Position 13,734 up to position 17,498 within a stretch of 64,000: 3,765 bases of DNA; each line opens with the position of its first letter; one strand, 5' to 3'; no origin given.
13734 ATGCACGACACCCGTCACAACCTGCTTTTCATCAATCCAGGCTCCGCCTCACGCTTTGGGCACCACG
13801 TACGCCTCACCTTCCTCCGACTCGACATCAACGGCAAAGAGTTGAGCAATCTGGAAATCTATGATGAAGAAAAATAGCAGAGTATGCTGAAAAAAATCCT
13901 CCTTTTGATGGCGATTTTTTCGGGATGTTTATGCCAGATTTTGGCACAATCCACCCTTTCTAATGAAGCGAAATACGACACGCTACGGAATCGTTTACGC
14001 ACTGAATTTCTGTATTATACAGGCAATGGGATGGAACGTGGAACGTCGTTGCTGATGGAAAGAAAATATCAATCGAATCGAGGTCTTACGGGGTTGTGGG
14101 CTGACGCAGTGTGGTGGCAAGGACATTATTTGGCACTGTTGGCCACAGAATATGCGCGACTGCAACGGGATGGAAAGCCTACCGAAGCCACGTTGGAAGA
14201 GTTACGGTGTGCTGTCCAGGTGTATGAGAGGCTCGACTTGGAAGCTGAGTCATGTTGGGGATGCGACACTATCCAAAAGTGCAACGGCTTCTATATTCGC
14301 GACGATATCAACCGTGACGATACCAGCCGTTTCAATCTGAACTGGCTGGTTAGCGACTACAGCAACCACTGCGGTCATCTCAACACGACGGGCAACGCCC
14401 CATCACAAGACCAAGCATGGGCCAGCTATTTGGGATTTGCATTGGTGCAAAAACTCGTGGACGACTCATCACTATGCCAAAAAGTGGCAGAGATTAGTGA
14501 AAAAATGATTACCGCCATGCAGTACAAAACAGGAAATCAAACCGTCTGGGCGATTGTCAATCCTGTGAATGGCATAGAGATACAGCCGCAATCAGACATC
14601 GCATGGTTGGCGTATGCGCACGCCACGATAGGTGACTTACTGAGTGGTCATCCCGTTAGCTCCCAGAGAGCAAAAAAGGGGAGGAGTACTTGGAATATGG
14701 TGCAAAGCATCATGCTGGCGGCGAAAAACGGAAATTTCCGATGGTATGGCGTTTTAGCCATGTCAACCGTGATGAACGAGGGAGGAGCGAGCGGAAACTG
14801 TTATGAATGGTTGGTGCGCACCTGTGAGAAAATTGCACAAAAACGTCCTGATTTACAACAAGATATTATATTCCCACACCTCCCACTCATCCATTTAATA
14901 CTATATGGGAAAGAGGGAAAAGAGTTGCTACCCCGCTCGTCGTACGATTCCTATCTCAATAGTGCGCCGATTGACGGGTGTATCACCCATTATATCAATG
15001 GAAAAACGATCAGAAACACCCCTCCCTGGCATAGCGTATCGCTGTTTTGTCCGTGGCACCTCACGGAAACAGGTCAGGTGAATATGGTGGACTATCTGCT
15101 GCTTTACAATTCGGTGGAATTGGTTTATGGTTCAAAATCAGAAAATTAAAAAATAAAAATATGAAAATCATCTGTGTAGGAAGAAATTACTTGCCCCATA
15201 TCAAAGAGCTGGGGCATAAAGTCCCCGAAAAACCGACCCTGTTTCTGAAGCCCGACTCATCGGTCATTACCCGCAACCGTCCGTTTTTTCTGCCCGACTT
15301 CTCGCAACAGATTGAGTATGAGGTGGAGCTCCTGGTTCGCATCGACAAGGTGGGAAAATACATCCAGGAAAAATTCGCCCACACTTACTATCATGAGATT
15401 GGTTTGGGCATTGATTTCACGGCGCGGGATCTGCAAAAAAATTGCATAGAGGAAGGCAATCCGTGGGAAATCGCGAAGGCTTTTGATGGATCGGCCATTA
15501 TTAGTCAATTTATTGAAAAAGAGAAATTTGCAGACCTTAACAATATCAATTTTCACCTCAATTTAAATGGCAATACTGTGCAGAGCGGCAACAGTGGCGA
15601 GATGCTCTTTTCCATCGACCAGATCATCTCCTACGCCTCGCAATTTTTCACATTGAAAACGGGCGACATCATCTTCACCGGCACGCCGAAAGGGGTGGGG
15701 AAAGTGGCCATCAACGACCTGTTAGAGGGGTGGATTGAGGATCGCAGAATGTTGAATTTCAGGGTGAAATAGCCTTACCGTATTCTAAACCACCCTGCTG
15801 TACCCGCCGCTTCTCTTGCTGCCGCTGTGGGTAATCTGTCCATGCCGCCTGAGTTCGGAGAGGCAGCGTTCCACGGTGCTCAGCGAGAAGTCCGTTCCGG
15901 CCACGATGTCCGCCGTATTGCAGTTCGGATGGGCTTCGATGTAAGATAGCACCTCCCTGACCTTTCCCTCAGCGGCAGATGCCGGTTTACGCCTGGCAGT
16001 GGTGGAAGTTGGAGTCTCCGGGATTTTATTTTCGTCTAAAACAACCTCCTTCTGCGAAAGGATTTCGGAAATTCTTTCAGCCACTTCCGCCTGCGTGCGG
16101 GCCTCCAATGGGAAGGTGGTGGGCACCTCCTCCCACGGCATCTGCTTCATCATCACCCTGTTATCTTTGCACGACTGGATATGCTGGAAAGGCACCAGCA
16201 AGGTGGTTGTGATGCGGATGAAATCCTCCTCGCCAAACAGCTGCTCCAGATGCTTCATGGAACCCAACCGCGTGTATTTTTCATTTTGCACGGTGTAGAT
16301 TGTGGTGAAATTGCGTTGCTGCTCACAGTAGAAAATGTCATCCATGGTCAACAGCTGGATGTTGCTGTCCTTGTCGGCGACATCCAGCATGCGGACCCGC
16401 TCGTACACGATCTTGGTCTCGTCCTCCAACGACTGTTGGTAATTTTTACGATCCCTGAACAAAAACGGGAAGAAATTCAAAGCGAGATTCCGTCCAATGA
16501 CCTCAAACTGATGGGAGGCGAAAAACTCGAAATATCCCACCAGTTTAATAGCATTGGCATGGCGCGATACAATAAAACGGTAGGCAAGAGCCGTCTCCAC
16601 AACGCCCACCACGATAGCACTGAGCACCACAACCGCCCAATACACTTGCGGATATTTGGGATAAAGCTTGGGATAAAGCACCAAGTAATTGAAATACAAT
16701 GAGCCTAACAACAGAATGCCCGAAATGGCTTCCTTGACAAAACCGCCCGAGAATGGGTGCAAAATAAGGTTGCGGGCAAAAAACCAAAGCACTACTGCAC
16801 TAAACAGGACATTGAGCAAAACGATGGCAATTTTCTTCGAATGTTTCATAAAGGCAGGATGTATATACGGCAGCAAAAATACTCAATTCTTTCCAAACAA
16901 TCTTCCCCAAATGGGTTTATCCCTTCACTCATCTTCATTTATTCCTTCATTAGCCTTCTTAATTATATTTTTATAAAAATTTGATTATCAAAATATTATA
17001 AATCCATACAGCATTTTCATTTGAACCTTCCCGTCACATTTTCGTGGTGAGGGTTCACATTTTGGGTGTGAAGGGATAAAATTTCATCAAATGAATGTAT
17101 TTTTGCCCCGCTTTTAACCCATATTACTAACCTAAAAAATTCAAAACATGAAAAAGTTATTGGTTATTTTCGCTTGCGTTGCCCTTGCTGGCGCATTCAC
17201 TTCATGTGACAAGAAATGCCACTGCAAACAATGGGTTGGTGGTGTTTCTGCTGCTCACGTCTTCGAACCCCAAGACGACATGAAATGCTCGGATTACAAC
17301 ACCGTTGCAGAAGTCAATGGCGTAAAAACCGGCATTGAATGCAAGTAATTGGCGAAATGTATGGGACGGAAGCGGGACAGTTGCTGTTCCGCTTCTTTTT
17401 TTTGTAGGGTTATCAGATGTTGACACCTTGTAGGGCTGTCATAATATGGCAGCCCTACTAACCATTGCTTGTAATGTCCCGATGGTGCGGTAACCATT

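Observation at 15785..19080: Duplicated membrane-anchored LytTR + winged-helix regulators with mirror-symmetric, 21-bp-phased repeat sites in their divergent promoters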

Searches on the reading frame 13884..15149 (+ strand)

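Call 3: search_protein_families(library=pfam, proteins=[window:13884-15149:+], max_evalue=1)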
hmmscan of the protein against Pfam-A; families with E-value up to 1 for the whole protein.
window:13884-15149:+ (421 aa): 1 family
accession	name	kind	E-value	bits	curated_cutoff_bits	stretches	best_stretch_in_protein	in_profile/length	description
PF15595.11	Imm51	-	0.22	11.9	29.8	1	289-330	20-61/104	Immunity protein 51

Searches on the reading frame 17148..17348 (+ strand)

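Call 3: search_protein_families(library=pfam, proteins=[window:17148-17348:+], max_evalue=1)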
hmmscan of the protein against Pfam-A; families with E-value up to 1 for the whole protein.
window:17148-17348:+ (66 aa): 1 family
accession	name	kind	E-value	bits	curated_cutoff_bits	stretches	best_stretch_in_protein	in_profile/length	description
PF15621.11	PROL5-SMR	-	0.22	12.3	25.3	1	1-22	1-22/115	Proline-rich submaxillary gland androgen-regulated family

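Call 32: search_protein_families(library=ncbifam, proteins=[window:17148-17348:+], max_evalue=0.1)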
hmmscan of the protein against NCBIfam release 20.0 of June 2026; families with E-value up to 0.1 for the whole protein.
window:17148-17348:+ (66 aa): 2 families
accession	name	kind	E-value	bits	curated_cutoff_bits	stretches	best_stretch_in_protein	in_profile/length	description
NF050142.1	PG1828_fam_lipo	equivalog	0.004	17.9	50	1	1-23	1-22/59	PG1828 family lipoprotein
NF006268.0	PRK08417.1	equivalog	0.035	13.1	499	1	5-57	216-267/406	metal-dependent hydrolase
